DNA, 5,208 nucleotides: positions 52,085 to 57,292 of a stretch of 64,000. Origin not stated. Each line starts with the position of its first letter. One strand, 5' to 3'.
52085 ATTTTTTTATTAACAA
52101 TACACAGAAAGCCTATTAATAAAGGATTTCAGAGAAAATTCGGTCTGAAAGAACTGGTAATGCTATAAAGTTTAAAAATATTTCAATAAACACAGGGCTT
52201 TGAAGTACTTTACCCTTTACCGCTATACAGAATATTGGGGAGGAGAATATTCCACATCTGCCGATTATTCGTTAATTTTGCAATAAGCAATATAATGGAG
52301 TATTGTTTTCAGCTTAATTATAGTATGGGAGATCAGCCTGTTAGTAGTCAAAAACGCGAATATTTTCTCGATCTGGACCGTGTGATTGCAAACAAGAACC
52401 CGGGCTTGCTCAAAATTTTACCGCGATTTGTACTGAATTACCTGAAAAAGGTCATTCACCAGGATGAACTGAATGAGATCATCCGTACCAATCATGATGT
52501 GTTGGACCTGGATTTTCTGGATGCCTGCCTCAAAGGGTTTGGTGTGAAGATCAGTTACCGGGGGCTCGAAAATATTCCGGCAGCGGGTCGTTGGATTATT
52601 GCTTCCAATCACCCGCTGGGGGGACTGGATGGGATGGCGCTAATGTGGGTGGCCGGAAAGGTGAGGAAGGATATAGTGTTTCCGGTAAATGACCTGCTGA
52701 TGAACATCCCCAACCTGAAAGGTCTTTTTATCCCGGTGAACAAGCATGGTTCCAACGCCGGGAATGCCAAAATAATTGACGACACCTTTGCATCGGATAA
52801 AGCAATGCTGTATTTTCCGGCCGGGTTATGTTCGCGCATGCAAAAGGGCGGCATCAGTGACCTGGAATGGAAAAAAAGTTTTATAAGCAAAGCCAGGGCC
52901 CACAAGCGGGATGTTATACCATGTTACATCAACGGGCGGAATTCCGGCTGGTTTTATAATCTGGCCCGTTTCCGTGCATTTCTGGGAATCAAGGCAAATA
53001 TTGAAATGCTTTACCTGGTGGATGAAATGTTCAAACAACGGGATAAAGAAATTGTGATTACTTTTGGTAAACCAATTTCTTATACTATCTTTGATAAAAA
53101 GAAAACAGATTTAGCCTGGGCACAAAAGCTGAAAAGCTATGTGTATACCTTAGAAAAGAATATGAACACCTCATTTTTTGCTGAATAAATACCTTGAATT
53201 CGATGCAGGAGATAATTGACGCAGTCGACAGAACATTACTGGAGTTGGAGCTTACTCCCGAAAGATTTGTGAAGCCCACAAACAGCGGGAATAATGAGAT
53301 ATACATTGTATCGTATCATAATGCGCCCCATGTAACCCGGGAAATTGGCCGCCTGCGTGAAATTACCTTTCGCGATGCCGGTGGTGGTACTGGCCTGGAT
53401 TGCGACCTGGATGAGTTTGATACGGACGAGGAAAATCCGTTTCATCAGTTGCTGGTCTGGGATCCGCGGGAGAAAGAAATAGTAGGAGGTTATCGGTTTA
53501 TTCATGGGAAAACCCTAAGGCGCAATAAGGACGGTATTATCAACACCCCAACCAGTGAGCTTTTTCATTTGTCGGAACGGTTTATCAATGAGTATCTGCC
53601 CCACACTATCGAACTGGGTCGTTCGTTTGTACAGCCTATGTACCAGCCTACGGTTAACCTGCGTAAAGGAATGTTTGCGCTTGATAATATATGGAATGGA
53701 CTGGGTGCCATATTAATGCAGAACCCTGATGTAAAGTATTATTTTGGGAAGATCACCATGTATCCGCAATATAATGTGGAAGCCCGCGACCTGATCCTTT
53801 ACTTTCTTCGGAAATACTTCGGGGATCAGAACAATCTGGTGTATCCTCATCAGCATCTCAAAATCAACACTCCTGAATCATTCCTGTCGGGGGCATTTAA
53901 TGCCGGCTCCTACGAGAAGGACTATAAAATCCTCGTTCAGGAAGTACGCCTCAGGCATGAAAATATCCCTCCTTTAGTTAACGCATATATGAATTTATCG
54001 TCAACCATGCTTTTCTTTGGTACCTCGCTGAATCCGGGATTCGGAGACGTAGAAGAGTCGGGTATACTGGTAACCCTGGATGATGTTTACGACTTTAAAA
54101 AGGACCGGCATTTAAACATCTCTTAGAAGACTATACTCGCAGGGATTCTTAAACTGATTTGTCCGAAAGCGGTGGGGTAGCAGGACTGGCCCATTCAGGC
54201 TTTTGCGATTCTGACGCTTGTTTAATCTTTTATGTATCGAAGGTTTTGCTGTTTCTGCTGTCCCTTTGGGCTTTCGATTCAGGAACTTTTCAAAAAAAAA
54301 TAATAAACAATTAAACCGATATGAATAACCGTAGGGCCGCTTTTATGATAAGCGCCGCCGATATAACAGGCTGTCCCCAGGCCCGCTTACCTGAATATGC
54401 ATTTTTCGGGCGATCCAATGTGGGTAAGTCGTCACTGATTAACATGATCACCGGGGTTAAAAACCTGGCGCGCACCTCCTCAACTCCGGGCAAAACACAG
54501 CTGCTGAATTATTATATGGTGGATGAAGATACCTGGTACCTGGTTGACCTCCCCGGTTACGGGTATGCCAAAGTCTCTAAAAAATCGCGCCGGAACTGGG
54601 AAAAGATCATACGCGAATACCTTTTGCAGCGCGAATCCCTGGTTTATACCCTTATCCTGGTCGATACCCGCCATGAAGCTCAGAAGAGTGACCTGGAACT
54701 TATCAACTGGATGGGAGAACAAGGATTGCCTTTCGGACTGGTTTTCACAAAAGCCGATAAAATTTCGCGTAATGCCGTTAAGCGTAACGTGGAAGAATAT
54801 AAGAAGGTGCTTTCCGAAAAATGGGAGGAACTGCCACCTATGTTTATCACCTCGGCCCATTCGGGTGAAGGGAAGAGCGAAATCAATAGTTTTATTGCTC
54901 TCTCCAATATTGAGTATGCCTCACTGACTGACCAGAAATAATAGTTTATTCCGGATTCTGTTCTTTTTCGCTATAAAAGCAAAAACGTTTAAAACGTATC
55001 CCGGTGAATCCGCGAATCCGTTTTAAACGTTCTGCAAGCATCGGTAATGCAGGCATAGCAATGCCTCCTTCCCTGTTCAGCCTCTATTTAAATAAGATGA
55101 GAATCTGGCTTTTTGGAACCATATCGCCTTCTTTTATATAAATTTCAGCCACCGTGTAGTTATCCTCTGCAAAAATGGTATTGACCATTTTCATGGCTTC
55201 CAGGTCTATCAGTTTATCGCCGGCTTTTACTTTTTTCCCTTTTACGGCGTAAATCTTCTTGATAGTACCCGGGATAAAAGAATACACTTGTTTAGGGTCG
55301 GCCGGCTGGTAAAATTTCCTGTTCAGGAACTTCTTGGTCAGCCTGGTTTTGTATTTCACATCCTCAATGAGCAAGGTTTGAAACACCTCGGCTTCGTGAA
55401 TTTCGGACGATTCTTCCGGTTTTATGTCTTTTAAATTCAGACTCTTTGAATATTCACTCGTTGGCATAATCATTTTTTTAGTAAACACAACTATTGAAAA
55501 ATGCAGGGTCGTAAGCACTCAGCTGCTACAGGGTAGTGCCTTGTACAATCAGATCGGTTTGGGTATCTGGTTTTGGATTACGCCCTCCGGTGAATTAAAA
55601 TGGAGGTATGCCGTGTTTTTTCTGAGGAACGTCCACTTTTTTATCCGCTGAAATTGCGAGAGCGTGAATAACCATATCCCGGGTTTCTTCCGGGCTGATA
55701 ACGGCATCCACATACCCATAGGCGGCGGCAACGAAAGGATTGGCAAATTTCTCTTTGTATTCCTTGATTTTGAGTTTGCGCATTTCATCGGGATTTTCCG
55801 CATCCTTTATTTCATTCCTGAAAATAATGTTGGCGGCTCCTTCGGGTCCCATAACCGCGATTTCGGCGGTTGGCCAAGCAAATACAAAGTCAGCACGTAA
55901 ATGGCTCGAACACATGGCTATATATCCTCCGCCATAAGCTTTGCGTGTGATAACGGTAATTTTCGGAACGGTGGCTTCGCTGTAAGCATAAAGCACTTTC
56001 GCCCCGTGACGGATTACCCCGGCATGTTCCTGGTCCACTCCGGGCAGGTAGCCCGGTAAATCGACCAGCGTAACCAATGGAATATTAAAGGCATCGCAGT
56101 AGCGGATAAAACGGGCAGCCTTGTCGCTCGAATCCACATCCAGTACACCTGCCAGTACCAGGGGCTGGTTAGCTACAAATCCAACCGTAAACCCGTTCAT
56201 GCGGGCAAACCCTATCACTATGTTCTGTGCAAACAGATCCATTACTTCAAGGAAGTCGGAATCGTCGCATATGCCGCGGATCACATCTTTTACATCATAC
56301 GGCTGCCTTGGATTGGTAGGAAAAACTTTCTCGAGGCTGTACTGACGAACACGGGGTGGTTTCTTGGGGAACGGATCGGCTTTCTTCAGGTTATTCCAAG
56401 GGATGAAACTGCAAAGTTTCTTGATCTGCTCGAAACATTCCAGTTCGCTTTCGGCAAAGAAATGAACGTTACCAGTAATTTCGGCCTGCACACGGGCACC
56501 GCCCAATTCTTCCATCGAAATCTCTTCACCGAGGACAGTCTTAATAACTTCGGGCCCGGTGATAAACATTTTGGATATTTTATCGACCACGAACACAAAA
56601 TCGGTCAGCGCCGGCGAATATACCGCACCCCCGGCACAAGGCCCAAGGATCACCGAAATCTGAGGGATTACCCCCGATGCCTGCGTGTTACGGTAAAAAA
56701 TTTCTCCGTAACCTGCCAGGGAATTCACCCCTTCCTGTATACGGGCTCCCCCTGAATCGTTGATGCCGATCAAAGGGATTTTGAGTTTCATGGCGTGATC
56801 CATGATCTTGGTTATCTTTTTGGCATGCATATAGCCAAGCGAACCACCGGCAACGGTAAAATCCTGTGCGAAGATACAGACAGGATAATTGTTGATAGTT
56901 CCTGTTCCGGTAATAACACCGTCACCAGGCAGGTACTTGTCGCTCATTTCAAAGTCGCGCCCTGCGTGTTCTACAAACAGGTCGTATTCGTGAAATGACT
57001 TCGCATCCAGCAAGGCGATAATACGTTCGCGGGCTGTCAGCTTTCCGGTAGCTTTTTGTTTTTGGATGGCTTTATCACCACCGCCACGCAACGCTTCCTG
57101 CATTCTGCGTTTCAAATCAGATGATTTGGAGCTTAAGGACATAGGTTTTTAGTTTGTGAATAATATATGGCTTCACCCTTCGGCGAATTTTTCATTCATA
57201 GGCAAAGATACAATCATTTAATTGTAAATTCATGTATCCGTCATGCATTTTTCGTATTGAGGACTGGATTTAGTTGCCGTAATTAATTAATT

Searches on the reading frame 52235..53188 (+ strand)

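Call 29: search_protein_families(library=pfam, proteins=[window:52235-53188:+], max_evalue=0.00001)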
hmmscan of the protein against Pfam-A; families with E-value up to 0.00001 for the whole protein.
window:52235-53188:+ (317 aa): 2 families
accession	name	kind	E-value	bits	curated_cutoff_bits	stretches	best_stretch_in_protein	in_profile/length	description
PF19576.4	Acyltransf_2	-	5.6e-68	229.2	27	1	49-291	1-244/266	Acyltransferase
PF01553.26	Acyltransferase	-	1.9e-09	37.9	23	1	105-232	1-131/132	Acyltransferase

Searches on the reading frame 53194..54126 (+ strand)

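Call 29: search_protein_families(library=pfam, proteins=[window:53194-54126:+], max_evalue=0.00001)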
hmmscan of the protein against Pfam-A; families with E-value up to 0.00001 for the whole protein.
window:53194-54126:+ (310 aa): 1 family
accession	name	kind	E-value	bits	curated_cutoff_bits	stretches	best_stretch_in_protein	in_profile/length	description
PF13444.12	Acetyltransf_5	-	6.3e-13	49.7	22.4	1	54-152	1-93/102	Acetyltransferase (GNAT) domain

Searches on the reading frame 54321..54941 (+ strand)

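Call 29: search_protein_families(library=pfam, proteins=[window:54321-54941:+], max_evalue=0.00001)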
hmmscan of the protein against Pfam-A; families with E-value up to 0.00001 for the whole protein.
window:54321-54941:+ (206 aa): 4 families
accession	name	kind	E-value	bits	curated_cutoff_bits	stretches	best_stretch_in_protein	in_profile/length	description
PF01926.29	MMR_HSR1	-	6.4e-20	71.8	21.9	1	26-144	2-113/113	50S ribosome-binding GTPase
PF02421.24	FeoB_N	-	8.1e-11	42.1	27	1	26-188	3-152/156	Ferrous iron transport protein B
PF00350.29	Dynamin_N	-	4.7e-07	30.4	27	0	27-52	2-27/168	Dynamin family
PF03193.22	RsgA_GTPase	-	4.8e-06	26.9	30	0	27-50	110-133/174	RsgA GTPase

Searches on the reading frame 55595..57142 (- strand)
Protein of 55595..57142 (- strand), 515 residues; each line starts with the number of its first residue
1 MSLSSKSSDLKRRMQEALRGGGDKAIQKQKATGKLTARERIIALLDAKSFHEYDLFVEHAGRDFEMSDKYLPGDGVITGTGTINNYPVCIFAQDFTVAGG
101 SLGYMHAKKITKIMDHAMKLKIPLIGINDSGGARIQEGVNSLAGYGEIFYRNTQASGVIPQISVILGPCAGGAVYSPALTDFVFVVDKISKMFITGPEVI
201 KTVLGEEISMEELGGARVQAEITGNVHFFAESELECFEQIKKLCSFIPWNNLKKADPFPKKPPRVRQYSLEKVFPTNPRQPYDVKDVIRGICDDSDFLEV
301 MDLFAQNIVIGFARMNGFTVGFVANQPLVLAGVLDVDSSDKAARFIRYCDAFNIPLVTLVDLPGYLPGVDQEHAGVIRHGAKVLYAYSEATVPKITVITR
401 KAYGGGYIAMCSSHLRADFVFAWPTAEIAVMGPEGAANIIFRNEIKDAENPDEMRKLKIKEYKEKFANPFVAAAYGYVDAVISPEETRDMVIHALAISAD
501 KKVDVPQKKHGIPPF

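Call 29: search_protein_families(library=pfam, proteins=[window:55595-57142:-], max_evalue=0.00001)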
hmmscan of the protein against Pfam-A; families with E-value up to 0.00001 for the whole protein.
window:55595-57142:- (515 aa): 2 families
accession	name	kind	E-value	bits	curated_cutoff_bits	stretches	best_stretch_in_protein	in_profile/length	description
PF01039.27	Carboxyl_trans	-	1.8e-192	640.8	22.3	1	29-511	2-491/493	Carboxyl transferase domain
PF03255.19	ACCA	-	6.2e-18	65.4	23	1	340-454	134-244/310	Acetyl co-enzyme A carboxylase carboxyltransferase-like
